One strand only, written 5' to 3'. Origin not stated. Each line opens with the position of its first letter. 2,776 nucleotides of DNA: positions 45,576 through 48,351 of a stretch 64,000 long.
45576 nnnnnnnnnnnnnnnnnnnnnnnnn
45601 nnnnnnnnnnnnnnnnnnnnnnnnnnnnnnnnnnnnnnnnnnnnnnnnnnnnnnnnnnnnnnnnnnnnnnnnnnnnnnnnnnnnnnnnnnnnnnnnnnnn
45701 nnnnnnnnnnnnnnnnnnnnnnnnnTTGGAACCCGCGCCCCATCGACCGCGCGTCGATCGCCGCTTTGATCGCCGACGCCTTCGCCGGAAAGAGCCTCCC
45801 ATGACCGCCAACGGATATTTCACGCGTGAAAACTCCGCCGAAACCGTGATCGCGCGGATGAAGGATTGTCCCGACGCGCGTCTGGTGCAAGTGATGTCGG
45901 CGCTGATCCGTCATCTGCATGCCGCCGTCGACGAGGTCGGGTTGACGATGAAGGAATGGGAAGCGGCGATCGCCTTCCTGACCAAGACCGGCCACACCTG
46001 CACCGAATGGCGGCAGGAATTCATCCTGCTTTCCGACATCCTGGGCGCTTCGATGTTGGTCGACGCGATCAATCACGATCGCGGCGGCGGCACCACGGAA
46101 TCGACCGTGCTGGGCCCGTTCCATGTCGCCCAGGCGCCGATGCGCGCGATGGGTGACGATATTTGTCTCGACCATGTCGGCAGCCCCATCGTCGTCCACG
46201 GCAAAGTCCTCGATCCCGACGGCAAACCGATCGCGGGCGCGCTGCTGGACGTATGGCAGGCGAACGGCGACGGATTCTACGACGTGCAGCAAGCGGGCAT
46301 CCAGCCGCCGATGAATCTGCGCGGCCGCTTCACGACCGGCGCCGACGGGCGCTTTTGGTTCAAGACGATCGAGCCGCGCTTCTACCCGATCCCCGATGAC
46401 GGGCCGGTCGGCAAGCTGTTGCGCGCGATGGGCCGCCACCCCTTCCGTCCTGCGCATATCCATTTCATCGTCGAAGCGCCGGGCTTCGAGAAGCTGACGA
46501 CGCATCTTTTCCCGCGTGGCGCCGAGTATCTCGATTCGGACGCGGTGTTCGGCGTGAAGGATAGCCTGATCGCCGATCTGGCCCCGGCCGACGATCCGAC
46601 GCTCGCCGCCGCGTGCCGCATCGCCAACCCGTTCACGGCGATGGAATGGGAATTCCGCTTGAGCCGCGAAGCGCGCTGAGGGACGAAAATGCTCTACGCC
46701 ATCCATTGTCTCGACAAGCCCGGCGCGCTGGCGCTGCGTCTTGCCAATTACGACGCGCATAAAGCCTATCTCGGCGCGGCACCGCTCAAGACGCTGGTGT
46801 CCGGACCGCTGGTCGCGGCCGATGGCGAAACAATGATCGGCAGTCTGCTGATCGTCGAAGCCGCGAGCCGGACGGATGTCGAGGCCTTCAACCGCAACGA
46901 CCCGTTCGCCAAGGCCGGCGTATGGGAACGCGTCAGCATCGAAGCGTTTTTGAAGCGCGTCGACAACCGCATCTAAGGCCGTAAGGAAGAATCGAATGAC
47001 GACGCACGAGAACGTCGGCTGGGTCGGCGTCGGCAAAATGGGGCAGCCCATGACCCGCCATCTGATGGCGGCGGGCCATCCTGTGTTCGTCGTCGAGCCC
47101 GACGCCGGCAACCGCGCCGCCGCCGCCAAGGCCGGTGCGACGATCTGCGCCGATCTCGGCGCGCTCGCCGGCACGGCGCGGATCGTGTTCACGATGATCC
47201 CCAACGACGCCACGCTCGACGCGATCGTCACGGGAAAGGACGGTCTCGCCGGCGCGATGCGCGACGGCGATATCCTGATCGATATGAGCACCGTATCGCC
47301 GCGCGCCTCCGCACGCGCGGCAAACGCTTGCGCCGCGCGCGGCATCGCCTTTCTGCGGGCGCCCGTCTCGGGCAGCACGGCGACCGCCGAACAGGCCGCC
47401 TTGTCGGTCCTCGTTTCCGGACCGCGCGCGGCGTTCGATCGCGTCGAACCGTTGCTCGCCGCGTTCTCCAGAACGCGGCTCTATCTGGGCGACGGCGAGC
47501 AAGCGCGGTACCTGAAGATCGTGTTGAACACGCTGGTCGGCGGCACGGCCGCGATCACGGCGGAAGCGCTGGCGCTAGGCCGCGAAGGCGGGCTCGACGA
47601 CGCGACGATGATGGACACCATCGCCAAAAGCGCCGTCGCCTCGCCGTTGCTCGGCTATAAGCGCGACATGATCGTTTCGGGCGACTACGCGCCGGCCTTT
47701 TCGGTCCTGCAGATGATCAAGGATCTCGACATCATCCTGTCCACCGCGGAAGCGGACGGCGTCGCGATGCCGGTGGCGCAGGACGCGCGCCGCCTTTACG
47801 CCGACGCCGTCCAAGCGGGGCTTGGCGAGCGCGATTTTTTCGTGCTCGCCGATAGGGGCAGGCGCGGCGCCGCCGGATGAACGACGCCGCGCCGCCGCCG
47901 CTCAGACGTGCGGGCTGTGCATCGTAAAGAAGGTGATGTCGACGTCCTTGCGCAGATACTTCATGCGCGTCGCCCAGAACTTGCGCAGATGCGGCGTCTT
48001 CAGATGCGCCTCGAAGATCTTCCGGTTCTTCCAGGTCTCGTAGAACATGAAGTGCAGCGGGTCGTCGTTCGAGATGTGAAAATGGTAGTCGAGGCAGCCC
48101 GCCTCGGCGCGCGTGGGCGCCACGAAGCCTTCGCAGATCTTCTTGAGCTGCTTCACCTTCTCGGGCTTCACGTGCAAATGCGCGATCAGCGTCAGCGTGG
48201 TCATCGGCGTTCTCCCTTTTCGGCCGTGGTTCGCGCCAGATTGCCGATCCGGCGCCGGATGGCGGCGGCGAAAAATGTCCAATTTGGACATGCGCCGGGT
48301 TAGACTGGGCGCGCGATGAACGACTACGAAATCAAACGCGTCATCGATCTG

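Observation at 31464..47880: Island-borne catabolic module: amidase, Rieske dioxygenase and a TcpA/TcpB-type hydroxyquinol pathway. Predicted substrate class is aryl-amide/aminophenol or substituted phenol.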

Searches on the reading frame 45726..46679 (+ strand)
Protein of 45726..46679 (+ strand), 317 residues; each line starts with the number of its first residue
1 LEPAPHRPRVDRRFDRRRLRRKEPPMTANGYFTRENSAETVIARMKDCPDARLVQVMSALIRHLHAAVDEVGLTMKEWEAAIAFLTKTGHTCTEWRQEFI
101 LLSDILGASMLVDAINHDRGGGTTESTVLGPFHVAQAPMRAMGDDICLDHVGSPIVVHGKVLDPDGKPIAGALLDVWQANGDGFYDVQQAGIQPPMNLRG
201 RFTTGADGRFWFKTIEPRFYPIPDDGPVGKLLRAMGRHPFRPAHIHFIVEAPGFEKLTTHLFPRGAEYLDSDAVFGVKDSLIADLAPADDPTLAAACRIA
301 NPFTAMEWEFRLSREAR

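Call 5: search_protein_families(library=pfam, proteins=[window:45726-46679:+], max_evalue=0.001)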
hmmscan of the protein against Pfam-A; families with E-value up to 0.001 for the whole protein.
window:45726-46679:+ (317 aa): 3 families
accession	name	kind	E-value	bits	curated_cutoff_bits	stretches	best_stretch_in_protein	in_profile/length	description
PF00775.27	Dioxygenase_C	-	4.2e-43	147.4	27.3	1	131-313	4-181/182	Dioxygenase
PF04444.19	Dioxygenase_N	-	2.3e-28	98.3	27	1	50-120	1-71/75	Catechol dioxygenase N terminus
PF13620.12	CarboxypepD_reg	-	4.1e-05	24.3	32.3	1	157-217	2-47/82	Carboxypeptidase regulatory-like domain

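Call 7: search_protein_families(library=ncbifam, proteins=[window:45726-46679:+], max_evalue=0.00001)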
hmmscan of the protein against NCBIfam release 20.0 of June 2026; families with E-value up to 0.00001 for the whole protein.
window:45726-46679:+ (317 aa): 5 families
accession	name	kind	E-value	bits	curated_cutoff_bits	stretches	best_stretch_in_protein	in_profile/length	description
TIGR02439.1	catechol_proteo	equivalog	1.3e-49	168.7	392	1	46-312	17-285/285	catechol 1,2-dioxygenase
TIGR02465.1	chlorocat_1_2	equivalog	4.6e-49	166.9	359.25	1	51-284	2-227/246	chlorocatechol 1,2-dioxygenase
TIGR02438.1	catachol_actin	equivalog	3e-43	148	404.4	1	45-290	28-267/281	catechol 1,2-dioxygenase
TIGR02422.1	protocat_beta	equivalog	5.9e-20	71.9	296.4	1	139-275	41-175/220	protocatechuate 3,4-dioxygenase subunit beta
TIGR02423.1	protocat_alph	equivalog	3.6e-10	40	126.25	1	149-219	34-108/193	protocatechuate 3,4-dioxygenase subunit alpha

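Call 10: search_solved_structures(query=window:45726-46679:+, max_evalue=1e-10)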
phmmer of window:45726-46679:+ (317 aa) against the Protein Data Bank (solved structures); distinct sequences matched with E-value up to 1e-10: 32.
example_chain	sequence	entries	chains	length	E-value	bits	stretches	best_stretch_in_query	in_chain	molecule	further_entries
8r2x_A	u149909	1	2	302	5.2e-99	334.8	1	30-295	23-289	6-chlorohydroxyquinol-1,2-dioxygenase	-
3n9t_A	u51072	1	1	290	2.1e-76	260.5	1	43-312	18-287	PnpC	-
8r2w_A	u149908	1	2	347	1.5e-73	251.1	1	45-291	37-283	Hydroxyquinol 1,2-dioxygenase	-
1tmx_A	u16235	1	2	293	2.3e-73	250.5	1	25-308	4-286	hydroxyquinol 1,2-dioxygenase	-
8r2v_A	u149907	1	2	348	2e-67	230.9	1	47-293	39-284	Intradiol ring-cleavage dioxygenases domain-containing protein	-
5td3_A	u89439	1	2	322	3.9e-40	141.3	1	43-285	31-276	Catechol 1,2-dioxygenase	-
1dlm_A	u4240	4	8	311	1e-39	139.9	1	50-314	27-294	CATECHOL 1,2-DIOXYGENASE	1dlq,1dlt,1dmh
5vxt_A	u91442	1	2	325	1.2e-39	139.7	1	44-286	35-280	Catechol 1,2-dioxygenase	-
5umh_A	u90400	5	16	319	4.7e-38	134.4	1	46-286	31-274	Catechol 1,2-dioxygenase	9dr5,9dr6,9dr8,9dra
3hkp_A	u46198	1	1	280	2.1e-36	129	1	49-290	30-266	Catechol 1,2-dioxygenase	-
3hgi_A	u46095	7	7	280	4.8e-36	127.8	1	49-290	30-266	Catechol 1,2-dioxygenase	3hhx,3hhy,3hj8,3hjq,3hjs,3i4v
3i4y_A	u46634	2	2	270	5.7e-36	127.6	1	52-290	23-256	Catechol 1,2-dioxygenase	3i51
2azq_A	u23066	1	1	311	7e-34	120.7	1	52-313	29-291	catechol 1,2-dioxygenase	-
2boy_A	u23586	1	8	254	9.6e-33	117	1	55-285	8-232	3-CHLOROCATECHOL 1,2-DIOXYGENASE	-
2xsu_A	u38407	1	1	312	1.4e-31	113.1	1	46-316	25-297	CATECHOL 1,2 DIOXYGENASE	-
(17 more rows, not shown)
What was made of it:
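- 44728..47880 (+): Hydroxyquinol lower-pathway unit: maleylacetate reductase (44728-45804), hydroxyquinol 1,2-dioxygenase (45801-46679), YCII (46689-46976), HIBADH-like dehydrogenase (46996-47880). PDB 8r2x 5e-99, with PnpC and 1tmx (call 10).
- On tcp/tft/had-type chlorophenol-hydroxyquinol pathway: PDB 8r2x 5e-99, with 1tmx and 3n9t (call 10).
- The HQD is closest to a 6-chlorohydroxyquinol dioxygenase (call 10).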

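Call 37: find_homologous_proteins(query=window:45801-46679:+, max_evalue=1e-30)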
Query window:45801-46679:+ (292 aa): 7997 proteins with E <= 1e-30 among 8000 candidates; the best 120 are listed.
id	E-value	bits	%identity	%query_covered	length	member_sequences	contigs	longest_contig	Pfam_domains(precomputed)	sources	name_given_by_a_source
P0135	3.0e-199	678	100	100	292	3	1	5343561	PF04444.20,PF00775.28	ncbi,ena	-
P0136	1.1e-126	440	66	99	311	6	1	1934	PF04444.20,PF00775.28,PF13620.13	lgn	-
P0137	2.1e-123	429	64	99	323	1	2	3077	PF04444.20,PF00775.28,PF13620.13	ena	-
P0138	3.7e-123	429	63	97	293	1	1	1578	PF04444.20,PF00775.28,PF13620.13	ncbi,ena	-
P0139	1.3e-121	423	67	97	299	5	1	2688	PF04444.20,PF00775.28,PF13620.13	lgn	-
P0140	1.3e-121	423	67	98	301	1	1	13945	PF04444.20,PF00775.28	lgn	-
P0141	2.6e-121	423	65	98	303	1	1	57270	PF04444.20,PF00775.28,PF13620.13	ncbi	-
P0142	4.6e-121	422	64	99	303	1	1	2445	PF04444.20,PF00775.28,PF13620.13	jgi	jgi:catechol 1,2-dioxygenase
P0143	1.0e-120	421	65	98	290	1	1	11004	PF04444.20,PF00775.28,PF13620.13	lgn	-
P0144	2.3e-120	419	63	99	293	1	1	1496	PF04444.20,PF00775.28,PF13620.13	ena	-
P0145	2.6e-120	419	65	97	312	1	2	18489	PF04444.20,PF00775.28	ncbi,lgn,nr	ncbi:MAG: npcC 1 [Polaromonas sp.]|nr:npcC 1 [Polaromonas sp.]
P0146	3.1e-120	419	63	98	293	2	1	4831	PF04444.20,PF00775.28,PF13620.13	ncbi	-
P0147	4.8e-120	418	63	98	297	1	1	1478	PF04444.20,PF00775.28,PF13620.13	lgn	-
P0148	4.8e-120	418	64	98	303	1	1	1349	PF04444.20,PF00775.28,PF13620.13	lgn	-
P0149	5.2e-120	418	63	99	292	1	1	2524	PF04444.20,PF00775.28,PF13620.13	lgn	-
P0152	2.8e-119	416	66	97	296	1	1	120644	PF04444.20,PF00775.28,PF13620.13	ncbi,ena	-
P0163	3.7e-118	412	62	98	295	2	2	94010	PF04444.20,PF00775.28,PF13620.13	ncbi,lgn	ncbi:MAG: intradiol ring-cleavage dioxygenase [Hyphomicrobiaceae bacterium]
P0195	1.7e-116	407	64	97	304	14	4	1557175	PF04444.20,PF00775.28,PF13620.13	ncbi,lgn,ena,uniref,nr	ncbi:intradiol ring-cleavage dioxygenase [Rhizobium sp. B230/85]|uniref:intradiol ring-cleavage diox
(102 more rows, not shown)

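Call 39: find_encoding_contigs(protein=P0141, flank=9000, max_places=1)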
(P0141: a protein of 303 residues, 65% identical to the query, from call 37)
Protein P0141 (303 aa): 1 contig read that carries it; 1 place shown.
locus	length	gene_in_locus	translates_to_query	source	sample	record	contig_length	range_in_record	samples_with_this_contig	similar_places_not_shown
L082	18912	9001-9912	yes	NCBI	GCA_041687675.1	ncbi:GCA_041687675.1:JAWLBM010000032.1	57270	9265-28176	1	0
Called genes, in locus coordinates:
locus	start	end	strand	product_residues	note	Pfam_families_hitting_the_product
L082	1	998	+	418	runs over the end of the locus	-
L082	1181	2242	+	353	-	PF00465:Fe-ADH, PF13685:Fe-ADH_2, PF25137:ADH_Fe_C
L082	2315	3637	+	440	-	PF13458:Peripla_BP_6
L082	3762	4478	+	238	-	PF00005:ABC_tran, PF12399:BCA_ABC_TP_C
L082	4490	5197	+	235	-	PF13555:AAA_29 (weak), PF00005:ABC_tran, PF13304:AAA_21 (faint)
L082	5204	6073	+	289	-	PF02653:BPD_transp_2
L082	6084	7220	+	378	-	PF02653:BPD_transp_2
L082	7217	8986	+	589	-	PF00890:FAD_binding_2 (faint), PF01494:FAD_binding_3, PF21274:Rng_hyd_C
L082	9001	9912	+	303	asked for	PF04444:Dioxygenase_N, PF00775:Dioxygenase_C, PF13620:CarboxypepD_reg (weak)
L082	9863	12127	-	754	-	PF00403:HMA, PF00122:E1-E2_ATPase, PF00702:Hydrolase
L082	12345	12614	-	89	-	-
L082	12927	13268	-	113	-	PF08681:TacA1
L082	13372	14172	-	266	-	PF02633:Creatininase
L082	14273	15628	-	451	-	PF01979:Amidohydro_1, PF07969:Amidohydro_3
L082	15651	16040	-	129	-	PF01042:Ribonuc_L-PSP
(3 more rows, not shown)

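Call 40: find_encoding_contigs(protein=P0152, flank=9000, max_places=1)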
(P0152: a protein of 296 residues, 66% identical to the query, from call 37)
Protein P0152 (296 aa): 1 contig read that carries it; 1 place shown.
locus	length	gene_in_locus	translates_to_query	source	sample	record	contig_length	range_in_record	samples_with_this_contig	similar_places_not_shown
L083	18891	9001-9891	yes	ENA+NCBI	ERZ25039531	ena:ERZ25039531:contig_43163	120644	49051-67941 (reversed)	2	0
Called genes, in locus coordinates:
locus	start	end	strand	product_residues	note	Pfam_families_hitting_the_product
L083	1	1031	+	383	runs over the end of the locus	PF13407:Peripla_BP_4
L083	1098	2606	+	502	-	PF00005:ABC_tran, PF13304:AAA_21 (faint), PF00005:ABC_tran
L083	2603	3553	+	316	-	PF02653:BPD_transp_2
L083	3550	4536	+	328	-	PF02653:BPD_transp_2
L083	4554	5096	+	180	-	PF00903:Glyoxalase, PF13669:Glyoxalase_4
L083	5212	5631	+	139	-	PF13470:PIN_3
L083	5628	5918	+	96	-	-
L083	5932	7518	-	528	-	PF11794:HpaB_N, PF03241:HpaB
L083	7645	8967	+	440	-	PF13458:Peripla_BP_6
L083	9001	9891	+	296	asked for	PF04444:Dioxygenase_N, PF00775:Dioxygenase_C, PF13620:CarboxypepD_reg (weak)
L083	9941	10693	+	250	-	PF00005:ABC_tran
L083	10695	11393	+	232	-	PF00005:ABC_tran, PF13304:AAA_21 (faint)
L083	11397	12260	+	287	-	PF02653:BPD_transp_2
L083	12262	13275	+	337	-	PF02653:BPD_transp_2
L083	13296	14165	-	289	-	PF00535:Glycos_transf_2, PF13641:Glyco_tranf_2_3 (weak), PF10111:Glyco_tranf_2_2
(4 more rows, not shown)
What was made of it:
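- Other close HQDs come with their own FAD_binding_3 or HpaB hydroxylase (calls 39, 40).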

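Call 41: find_encoding_contigs(protein=P0163, flank=9000, max_places=1)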
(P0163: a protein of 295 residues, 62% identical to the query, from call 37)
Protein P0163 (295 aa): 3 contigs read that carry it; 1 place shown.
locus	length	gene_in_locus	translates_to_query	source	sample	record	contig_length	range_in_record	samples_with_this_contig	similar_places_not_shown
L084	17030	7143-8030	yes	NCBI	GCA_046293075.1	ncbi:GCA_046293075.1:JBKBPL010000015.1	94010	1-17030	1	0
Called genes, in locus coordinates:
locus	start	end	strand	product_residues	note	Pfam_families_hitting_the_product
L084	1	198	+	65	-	?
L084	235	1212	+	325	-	PF00108:Thiolase_N, PF08545:ACP_syn_III, PF08541:ACP_syn_III_C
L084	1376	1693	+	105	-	PF18291:HU-HIG (weak), PF00216:Bac_DNA_binding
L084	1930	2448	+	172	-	PF00376:MerR, PF13411:MerR_1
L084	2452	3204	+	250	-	-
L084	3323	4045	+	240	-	PF14512:TM1586_NiRdase (faint), PF00881:Nitroreductase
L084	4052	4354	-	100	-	PF19663:DUF6166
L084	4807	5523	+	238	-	-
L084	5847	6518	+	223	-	PF01810:LysE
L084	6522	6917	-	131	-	PF09539:DUF2385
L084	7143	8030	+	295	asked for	PF04444:Dioxygenase_N, PF00775:Dioxygenase_C, PF13620:CarboxypepD_reg (faint)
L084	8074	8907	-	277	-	PF00899:ThiF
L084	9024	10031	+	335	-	PF00676:E1_dh, PF02775:TPP_enzyme_C (weak)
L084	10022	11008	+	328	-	PF02779:Transket_pyr, PF02780:Transketolase_C, PF17147:PFOR_II (weak)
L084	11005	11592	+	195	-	PF07978:NIPSNAP (faint)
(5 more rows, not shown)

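Call 53: find_encoding_contigs(protein=P0140, flank=8000, max_places=1)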
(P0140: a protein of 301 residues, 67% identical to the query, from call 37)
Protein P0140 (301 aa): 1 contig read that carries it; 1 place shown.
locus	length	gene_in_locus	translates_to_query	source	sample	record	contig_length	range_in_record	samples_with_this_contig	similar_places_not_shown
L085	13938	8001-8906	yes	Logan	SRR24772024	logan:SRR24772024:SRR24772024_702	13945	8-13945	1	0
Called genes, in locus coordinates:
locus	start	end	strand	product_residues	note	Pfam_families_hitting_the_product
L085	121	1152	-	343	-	PF00356:LacI, PF00532:Peripla_BP_1, PF13407:Peripla_BP_4, PF13377:Peripla_BP_3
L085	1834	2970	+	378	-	PF13407:Peripla_BP_4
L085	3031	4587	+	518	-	PF00005:ABC_tran, PF13304:AAA_21 (faint), PF00005:ABC_tran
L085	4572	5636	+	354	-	PF02653:BPD_transp_2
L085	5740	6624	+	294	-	PF01522:Polysacc_deac_1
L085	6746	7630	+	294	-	PF01370:Epimerase (faint), PF05368:NmrA, PF13460:NAD_binding_10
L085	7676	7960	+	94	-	PF03795:YCII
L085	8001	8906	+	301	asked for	PF04444:Dioxygenase_N, PF00775:Dioxygenase_C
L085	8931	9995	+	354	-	PF00465:Fe-ADH, PF13685:Fe-ADH_2, PF25137:ADH_Fe_C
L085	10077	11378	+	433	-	PF01042:Ribonuc_L-PSP (weak)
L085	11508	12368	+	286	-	PF13714:PEP_mutase, PF00463:ICL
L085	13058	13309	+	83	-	-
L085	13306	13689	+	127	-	-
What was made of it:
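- YCII, HQD and MAR recur in L085 (call 53).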

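Call 54: find_encoding_contigs(protein=P0195, flank=8000, max_places=1)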
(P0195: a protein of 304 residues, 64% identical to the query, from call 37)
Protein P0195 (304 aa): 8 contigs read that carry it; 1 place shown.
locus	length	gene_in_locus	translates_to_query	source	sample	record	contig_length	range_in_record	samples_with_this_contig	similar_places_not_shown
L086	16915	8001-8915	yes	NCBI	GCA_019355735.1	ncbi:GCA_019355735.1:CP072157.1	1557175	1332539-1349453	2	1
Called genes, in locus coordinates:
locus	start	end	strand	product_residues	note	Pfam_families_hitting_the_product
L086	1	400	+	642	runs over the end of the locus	PF00672:HAMP (weak), PF00015:MCPsignal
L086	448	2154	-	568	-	PF01547:SBP_bac_1, PF13416:SBP_bac_8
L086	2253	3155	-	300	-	PF02826:2-Hacid_dh_C (weak), PF03446:NAD_binding_2, PF14833:NAD_binding_11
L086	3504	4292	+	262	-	PF00106:adh_short, PF08659:KR, PF13561:adh_short_C2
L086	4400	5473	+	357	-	PF08240:ADH_N, PF00107:ADH_zinc_N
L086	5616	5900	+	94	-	PF03795:YCII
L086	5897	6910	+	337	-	PF01408:GFO_IDH_MocA, PF22725:GFO_IDH_MocA_C3, PF02894:GFO_IDH_MocA_C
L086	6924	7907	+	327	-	PF08240:ADH_N, PF16912:Glu_dehyd_C (weak), PF00107:ADH_zinc_N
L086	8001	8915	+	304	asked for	PF04444:Dioxygenase_N, PF00775:Dioxygenase_C, PF13620:CarboxypepD_reg (faint)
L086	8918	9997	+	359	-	PF00465:Fe-ADH, PF13685:Fe-ADH_2, PF25137:ADH_Fe_C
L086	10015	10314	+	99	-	PF07876:Dabb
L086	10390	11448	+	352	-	PF02558:ApbA, PF08546:ApbA_C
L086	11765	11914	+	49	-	-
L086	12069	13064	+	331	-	PF02653:BPD_transp_2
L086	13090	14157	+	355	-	PF13407:Peripla_BP_4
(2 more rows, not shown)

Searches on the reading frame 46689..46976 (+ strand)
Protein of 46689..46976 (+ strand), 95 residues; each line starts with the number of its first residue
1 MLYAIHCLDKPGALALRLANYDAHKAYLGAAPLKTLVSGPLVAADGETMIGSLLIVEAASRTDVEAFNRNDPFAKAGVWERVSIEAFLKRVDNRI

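Call 5: search_protein_families(library=pfam, proteins=[window:46689-46976:+], max_evalue=0.001)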
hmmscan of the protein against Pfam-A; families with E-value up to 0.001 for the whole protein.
window:46689-46976:+ (95 aa): 1 family
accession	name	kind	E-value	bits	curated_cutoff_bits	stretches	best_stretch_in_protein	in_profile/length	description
PF03795.20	YCII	-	2.8e-17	63.4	24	1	1-87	1-94/95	YCII-related domain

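Call 7: search_protein_families(library=ncbifam, proteins=[window:46689-46976:+], max_evalue=0.00001)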
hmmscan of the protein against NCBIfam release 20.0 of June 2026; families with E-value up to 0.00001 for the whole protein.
window:46689-46976:+ (95 aa): 5 families
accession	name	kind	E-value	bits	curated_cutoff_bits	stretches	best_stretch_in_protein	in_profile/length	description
NF009502.0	PRK12863.1-1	equivalog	8e-18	64.6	137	1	1-89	1-88/96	YciI-like protein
NF009507.0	PRK12865.1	equivalog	3.6e-17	62.4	149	1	1-87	1-88/97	YciI-like protein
NF009503.0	PRK12863.1-3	equivalog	6.3e-15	55.3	145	1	1-89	1-89/98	YciI-like protein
NF008473.0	PRK11370.1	equivalog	4e-11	43.1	111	1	1-89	1-96/99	YciI family protein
NF009504.0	PRK12863.1-4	equivalog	1.5e-06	28.2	134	1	4-89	5-93/97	YciI-like protein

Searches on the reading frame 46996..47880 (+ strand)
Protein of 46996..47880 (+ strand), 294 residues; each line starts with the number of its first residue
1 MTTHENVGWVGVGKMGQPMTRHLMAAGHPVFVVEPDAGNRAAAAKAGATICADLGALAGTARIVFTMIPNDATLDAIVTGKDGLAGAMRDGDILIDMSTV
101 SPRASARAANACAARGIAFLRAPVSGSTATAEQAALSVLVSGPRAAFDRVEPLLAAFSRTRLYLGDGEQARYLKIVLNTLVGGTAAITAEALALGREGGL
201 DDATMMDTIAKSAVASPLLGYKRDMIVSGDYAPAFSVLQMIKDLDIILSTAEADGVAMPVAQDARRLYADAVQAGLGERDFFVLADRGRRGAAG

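Call 5: search_protein_families(library=pfam, proteins=[window:46996-47880:+], max_evalue=0.001)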
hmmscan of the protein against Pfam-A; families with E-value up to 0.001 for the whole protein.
window:46996-47880:+ (294 aa): 5 families
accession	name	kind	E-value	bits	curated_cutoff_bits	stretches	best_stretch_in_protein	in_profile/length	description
PF03446.21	NAD_binding_2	-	1.2e-42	146.1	21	1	6-163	1-159/161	NAD binding domain of 6-phosphogluconate dehydrogenase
PF14833.11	NAD_binding_11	-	1.3e-22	80.7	30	1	171-281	4-115/122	NAD-binding of NADP-dependent 3-hydroxyisobutyrate dehydrogenase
PF02826.25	2-Hacid_dh_C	-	3.8e-05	23.6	25.1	1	4-98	36-127/178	D-isomer specific 2-hydroxyacid dehydrogenase, NAD binding domain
PF21761.2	RedAm-like_C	-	3.9e-05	24.3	27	1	188-286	23-123/127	NADPH-dependent reductive aminase-like, C-terminal domain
PF03807.23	F420_oxidored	-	0.00013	22.9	21.6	1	7-72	2-71/94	NADP oxidoreductase coenzyme F420-dependent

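Call 7: search_protein_families(library=ncbifam, proteins=[window:46996-47880:+], max_evalue=0.00001)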
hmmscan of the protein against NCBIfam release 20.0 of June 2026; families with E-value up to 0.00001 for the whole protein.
window:46996-47880:+ (294 aa): 10 families
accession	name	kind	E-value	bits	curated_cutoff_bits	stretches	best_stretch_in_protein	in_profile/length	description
NF043037.1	ThreonDh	equivalog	2.9e-50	171.4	350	1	5-280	3-279/297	L-threonate dehydrogenase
TIGR01505.1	tartro_sem_red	equivalog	7.6e-50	169.8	340.75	1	7-284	2-279/291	2-hydroxy-3-oxopropionate reductase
NF008592.0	PRK11559.1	equivalog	1.2e-49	169.2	397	1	5-282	3-280/296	2-hydroxy-3-oxopropionate reductase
TIGR01692.1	HIBADH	equivalog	7.1e-44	150.3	291.6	1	10-282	2-281/288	3-hydroxyisobutyrate dehydrogenase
NF012005.0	PRK15461.1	equivalog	1.4e-35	122.9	348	1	6-290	3-288/298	sulfolactaldehyde 3-reductase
NF011633.0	PRK15059.1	equivalog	4.1e-29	101.7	451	1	7-277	3-272/292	2-hydroxy-3-oxopropionate reductase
NF007161.0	PRK09599.1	subfamily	5.4e-21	75.1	271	1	6-194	2-193/302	NADP-dependent phosphogluconate dehydrogenase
TIGR00872.1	gnd_rel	equivalog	5.3e-18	65.3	297.2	1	7-198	3-195/299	phosphogluconate dehydrogenase (NAD(+)-dependent, decarboxylating)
NF006765.0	PRK09287.1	equivalog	5.6e-12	45.3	413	1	4-207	3-217/476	NADP-dependent phosphogluconate dehydrogenase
TIGR00873.1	gnd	equivalog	1.9e-09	36.9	426.7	1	7-210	2-216/467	decarboxylating NADP(+)-dependent phosphogluconate dehydrogenase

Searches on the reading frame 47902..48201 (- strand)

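Call 28: search_protein_families(library=pfam, proteins=[window:47902-48201:-], max_evalue=0.001)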
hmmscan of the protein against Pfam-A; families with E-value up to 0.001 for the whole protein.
window:47902-48201:- (99 aa): 1 family
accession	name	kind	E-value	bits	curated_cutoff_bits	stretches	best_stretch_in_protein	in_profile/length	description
PF03992.22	ABM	-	4.3e-18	65.7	23.1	1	3-75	2-75/78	Antibiotic biosynthesis monooxygenase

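Call 52: search_protein_families(library=ncbifam, proteins=[window:47902-48201:-], max_evalue=0.00001)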
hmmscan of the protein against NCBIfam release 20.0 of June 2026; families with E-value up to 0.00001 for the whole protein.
window:47902-48201:- (99 aa): 0 families
